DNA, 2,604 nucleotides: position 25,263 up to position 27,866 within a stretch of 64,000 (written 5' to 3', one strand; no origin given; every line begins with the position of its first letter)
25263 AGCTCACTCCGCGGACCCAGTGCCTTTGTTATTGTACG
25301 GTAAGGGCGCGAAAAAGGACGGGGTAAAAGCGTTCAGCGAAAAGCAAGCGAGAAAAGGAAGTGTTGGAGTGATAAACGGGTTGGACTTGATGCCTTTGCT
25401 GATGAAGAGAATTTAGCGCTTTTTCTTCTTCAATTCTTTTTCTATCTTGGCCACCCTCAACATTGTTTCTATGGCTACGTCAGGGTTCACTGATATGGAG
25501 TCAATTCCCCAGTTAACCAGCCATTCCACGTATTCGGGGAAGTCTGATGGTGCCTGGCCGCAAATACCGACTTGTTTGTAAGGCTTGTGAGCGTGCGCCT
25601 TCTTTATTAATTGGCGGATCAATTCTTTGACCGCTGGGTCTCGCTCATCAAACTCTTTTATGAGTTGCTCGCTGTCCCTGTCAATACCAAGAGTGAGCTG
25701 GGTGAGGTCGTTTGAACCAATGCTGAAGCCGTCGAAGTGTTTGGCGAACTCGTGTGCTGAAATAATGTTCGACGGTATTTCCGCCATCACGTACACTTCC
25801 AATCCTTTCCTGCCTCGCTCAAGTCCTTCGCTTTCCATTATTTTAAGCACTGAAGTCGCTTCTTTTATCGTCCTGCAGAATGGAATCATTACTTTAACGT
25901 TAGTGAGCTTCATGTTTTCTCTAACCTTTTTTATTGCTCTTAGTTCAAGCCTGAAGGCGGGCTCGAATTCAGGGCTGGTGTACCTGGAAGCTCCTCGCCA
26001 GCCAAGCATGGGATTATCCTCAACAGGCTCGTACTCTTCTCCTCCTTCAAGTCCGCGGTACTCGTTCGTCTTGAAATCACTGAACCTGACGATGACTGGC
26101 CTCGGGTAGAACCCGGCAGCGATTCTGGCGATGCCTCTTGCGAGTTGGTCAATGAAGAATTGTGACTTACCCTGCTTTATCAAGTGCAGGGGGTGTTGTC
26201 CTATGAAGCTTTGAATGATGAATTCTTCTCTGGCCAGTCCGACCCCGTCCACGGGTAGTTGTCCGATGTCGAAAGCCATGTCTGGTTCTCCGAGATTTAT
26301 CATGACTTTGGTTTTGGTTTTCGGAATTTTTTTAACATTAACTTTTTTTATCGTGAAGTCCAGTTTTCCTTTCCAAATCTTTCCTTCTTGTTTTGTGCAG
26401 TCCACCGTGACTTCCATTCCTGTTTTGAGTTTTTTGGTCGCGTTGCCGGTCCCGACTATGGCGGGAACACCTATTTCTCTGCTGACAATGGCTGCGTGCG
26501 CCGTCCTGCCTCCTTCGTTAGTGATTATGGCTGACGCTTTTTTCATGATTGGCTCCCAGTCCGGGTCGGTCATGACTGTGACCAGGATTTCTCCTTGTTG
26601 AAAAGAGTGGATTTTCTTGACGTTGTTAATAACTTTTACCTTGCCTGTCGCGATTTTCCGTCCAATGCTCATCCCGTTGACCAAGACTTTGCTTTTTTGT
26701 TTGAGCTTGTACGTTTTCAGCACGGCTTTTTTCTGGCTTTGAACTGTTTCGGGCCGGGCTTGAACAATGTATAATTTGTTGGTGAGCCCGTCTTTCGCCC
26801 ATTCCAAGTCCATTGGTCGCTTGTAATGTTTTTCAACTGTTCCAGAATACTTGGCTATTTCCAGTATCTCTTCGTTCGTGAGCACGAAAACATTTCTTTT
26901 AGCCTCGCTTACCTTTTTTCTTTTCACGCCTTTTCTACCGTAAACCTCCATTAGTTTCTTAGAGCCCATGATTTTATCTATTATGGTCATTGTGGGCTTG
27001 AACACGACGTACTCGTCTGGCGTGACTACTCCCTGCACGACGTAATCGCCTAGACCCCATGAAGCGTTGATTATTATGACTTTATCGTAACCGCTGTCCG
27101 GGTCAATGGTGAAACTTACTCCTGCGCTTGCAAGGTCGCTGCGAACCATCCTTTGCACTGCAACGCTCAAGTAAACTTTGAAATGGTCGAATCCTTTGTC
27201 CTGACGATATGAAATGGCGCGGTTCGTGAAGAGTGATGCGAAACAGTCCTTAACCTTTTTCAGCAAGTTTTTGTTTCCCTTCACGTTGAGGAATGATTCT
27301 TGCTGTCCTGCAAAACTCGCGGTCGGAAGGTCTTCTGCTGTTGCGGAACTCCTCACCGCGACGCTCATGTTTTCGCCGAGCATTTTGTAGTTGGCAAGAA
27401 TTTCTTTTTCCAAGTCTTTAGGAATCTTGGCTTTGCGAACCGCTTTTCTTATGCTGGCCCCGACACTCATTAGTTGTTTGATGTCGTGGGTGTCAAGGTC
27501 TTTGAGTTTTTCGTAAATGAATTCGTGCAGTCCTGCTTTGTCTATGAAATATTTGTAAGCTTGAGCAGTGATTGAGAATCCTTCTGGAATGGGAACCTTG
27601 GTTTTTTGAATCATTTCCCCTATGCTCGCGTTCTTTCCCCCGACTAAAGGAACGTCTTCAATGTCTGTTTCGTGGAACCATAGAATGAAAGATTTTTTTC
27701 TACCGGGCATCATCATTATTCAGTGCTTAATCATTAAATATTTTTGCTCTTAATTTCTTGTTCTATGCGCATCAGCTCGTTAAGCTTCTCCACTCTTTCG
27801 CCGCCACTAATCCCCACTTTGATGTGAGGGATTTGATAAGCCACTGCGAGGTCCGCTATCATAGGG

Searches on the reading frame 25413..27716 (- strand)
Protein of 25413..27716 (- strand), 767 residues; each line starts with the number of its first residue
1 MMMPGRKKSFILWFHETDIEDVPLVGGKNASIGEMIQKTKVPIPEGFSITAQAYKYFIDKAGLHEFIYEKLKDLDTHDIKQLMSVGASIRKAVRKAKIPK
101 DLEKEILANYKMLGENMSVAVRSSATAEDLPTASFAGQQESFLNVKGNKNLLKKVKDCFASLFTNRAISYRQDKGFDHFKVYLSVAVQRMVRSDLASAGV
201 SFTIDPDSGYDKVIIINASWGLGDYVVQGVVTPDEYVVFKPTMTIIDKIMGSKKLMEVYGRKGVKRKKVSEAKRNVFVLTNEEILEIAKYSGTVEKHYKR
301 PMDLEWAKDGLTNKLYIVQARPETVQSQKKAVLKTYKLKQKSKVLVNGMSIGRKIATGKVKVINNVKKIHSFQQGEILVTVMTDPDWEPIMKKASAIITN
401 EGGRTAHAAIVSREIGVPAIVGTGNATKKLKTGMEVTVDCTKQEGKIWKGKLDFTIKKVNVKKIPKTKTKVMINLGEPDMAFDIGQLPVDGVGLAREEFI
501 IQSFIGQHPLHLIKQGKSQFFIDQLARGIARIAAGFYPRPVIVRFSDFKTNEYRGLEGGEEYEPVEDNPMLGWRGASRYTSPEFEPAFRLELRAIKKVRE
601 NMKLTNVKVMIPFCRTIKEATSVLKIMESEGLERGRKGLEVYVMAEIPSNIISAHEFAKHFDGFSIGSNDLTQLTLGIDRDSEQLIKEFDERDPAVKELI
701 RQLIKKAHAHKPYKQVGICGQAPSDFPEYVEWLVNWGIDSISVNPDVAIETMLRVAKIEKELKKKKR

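Call 56: search_protein_families(library=pfam, proteins=[window:25413-27716:-], max_evalue=0.01)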
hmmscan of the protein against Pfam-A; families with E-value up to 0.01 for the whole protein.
window:25413-27716:- (767 aa): 3 families
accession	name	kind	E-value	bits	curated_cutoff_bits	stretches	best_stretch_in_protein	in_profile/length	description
PF01326.24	PPDK_N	-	7.2e-120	400.6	27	1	23-335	2-321/328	Pyruvate phosphate dikinase, AMP/ATP-binding domain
PF02896.24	PEP-utilizers_C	-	9.4e-69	232.2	22.8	1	464-758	15-291/293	PEP-utilising enzyme, PEP-binding domain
PF00391.29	PEP-utilizers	-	1.2e-27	95.7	23.1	1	372-442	1-71/72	PEP-utilising enzyme, mobile domain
